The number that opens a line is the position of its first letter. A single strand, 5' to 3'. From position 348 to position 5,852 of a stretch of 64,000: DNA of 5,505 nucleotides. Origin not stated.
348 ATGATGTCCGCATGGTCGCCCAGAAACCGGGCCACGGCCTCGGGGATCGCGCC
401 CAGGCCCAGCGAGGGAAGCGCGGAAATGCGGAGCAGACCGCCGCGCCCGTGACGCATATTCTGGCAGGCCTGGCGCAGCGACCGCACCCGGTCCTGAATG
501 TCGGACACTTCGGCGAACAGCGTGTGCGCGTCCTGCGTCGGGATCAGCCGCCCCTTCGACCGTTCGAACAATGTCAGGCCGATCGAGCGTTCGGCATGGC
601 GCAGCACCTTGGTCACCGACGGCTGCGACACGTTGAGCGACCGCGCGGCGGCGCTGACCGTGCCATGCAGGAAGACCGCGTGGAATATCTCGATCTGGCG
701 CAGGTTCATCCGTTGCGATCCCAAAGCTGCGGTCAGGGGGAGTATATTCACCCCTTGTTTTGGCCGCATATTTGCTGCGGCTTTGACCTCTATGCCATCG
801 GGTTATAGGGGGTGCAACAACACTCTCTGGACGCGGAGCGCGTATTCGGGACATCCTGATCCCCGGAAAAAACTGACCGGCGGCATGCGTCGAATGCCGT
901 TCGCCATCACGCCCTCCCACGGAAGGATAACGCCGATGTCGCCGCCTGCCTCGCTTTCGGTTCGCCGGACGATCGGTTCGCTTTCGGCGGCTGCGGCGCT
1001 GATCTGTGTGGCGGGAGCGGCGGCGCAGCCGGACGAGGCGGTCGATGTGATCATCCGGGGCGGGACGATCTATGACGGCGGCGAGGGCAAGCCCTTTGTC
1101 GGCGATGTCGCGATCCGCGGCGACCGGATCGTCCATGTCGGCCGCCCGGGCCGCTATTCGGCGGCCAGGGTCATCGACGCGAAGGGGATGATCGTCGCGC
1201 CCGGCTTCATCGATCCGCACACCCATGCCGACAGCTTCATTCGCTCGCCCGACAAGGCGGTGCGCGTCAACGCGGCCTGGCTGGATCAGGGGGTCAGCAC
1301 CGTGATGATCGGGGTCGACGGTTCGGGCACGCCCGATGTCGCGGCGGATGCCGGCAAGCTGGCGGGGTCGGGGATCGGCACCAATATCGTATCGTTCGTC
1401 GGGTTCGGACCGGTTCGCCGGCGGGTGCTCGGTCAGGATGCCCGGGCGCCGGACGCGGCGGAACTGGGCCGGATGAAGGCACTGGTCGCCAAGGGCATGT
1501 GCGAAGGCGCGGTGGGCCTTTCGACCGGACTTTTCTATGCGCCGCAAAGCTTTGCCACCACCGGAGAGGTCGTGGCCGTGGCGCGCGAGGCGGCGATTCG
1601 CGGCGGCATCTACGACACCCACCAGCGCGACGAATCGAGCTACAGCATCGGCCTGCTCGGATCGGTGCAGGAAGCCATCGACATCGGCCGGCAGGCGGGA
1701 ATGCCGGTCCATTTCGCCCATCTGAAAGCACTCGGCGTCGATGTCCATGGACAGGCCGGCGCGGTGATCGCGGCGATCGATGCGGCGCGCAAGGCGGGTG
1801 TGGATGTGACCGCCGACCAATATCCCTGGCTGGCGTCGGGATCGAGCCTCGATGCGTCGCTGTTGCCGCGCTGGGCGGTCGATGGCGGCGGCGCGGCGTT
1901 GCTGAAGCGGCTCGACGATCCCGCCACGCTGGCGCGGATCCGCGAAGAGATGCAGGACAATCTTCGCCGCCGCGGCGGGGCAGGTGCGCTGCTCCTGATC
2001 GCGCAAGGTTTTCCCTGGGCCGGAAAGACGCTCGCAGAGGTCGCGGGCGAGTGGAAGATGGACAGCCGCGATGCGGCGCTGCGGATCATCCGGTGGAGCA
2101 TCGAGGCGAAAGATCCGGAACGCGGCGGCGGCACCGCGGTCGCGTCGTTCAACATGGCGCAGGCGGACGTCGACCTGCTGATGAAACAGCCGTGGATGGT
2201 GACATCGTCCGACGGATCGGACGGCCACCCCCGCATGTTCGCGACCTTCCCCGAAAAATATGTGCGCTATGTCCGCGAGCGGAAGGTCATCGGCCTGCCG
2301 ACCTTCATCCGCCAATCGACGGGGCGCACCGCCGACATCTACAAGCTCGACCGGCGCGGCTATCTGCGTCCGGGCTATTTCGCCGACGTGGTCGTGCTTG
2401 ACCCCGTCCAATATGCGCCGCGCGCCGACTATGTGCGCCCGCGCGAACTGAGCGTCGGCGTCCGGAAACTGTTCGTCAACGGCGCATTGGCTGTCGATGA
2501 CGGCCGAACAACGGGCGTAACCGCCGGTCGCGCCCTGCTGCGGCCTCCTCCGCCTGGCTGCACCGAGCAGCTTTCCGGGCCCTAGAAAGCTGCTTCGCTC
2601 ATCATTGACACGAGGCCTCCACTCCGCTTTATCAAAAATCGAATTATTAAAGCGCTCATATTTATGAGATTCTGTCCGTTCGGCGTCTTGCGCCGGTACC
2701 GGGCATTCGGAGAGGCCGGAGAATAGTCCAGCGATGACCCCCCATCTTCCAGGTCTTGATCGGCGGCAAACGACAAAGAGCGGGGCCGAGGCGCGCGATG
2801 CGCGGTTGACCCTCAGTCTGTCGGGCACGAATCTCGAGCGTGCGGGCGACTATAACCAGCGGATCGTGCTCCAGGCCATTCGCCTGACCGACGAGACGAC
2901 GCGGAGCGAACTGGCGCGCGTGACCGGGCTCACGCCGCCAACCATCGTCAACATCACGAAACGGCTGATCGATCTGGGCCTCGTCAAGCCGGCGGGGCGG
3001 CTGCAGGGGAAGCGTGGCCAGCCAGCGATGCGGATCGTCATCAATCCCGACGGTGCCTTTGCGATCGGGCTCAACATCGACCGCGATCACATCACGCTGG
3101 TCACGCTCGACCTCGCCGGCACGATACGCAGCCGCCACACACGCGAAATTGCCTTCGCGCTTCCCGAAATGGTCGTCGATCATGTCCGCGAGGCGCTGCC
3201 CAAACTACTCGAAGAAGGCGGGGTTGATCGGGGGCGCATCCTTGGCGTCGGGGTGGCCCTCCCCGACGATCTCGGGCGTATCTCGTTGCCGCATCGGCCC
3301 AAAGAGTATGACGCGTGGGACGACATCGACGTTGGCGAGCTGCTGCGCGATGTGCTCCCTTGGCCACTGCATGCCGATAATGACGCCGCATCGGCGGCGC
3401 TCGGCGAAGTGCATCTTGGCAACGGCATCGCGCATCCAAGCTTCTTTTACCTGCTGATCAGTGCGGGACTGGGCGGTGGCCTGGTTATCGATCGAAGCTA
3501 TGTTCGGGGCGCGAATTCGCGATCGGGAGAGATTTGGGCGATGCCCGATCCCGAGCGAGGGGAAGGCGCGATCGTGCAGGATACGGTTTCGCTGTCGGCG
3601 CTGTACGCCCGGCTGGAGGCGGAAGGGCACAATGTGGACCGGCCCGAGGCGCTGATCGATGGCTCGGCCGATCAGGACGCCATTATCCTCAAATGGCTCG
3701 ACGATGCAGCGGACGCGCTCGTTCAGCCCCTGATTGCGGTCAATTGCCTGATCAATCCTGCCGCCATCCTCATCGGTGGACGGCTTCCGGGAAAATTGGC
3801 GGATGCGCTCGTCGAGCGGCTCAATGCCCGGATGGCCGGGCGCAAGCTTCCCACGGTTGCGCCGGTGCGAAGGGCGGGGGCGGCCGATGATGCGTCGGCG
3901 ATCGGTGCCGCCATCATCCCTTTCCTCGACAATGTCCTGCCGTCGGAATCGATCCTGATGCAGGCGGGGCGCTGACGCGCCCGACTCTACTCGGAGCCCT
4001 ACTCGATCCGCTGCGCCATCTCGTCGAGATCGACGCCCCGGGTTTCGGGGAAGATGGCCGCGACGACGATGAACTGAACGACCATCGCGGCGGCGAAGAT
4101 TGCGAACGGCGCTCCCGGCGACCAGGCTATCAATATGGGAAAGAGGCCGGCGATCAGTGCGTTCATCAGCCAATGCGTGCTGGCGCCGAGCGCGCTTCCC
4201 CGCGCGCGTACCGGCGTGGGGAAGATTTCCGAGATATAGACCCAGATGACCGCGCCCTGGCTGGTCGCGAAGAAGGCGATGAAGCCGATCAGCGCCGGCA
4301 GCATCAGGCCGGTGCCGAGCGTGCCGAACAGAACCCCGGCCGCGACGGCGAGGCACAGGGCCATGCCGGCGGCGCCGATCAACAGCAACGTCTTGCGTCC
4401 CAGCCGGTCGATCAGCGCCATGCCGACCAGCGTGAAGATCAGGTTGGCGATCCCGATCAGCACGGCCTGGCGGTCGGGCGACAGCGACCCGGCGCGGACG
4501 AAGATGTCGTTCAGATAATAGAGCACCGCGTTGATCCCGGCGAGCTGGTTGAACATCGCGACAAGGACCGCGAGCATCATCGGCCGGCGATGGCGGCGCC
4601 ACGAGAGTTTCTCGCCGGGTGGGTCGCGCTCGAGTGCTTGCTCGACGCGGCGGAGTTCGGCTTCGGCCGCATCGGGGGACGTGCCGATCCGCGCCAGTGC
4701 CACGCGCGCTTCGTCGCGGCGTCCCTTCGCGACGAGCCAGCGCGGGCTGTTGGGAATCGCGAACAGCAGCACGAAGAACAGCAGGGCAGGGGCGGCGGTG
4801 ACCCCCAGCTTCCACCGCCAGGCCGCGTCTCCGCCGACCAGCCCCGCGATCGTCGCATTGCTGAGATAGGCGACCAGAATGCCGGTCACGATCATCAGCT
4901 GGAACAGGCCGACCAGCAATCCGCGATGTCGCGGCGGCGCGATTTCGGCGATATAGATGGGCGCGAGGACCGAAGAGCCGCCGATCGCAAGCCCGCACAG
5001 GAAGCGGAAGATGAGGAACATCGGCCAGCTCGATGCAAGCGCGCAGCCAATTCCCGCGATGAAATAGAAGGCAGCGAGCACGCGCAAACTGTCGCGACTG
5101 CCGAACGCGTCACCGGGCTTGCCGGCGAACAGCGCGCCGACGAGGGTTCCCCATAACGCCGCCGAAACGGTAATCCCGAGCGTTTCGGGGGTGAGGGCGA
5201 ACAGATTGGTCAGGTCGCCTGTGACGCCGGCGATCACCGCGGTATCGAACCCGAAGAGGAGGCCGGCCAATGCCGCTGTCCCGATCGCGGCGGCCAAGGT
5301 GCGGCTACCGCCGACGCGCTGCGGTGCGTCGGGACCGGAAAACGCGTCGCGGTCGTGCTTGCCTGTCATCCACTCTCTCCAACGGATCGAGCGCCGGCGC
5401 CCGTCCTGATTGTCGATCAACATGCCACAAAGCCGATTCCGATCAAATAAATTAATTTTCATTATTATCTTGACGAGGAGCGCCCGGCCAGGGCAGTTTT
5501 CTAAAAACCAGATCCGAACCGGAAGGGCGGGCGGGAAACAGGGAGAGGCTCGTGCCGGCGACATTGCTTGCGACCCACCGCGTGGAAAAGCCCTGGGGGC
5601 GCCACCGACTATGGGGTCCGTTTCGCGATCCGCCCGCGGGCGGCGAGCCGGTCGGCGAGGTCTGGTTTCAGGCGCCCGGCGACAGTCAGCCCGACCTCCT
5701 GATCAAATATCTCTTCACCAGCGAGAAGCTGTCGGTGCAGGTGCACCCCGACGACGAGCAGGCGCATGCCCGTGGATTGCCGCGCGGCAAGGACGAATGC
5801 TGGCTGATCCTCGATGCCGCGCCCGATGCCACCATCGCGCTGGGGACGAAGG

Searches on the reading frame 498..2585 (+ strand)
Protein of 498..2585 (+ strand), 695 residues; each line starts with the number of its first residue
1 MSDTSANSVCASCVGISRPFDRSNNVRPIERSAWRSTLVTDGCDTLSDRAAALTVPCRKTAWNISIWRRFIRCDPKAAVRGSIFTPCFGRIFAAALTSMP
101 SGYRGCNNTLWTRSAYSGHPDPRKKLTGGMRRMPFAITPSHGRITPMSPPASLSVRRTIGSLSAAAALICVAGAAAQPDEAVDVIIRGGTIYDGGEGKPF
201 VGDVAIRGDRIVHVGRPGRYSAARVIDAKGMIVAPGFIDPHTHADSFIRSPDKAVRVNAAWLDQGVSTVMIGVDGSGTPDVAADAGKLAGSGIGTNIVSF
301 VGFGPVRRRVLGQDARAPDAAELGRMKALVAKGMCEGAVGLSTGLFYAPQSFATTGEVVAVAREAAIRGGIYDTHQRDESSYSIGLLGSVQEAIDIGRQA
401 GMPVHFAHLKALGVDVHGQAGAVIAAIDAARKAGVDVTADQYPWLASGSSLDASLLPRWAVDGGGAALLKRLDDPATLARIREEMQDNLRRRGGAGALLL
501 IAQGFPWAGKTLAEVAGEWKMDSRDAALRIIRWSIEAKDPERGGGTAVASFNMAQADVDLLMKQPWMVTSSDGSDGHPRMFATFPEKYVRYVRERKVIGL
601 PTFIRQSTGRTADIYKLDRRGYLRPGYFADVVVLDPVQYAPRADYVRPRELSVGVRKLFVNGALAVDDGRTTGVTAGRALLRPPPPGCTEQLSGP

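Call 16: search_protein_families(library=pfam, proteins=[window:498-2585:+], max_evalue=0.0001)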
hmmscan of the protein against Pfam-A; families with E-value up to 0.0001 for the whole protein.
window:498-2585:+ (695 aa): 2 families
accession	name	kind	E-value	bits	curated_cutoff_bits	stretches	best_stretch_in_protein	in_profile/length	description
PF07969.17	Amidohydro_3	-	1.3e-17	64.9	29.7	2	556-663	357-469/472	Amidohydrolase family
PF01979.26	Amidohydro_1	-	2.1e-06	27.7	25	0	591-662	275-342/345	Amidohydrolase family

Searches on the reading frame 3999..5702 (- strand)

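Call 16: search_protein_families(library=pfam, proteins=[window:3999-5702:-], max_evalue=0.0001)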
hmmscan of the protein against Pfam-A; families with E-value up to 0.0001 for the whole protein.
window:3999-5702:- (567 aa): 2 families
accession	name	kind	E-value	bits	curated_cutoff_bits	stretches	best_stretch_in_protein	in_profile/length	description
PF00083.30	Sugar_tr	-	4.5e-106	355.9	22.3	1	142-564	4-450/452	Sugar (and other) transporter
PF07690.21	MFS_1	-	1.1e-30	107.1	33.4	1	144-397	2-225/347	Major Facilitator Superfamily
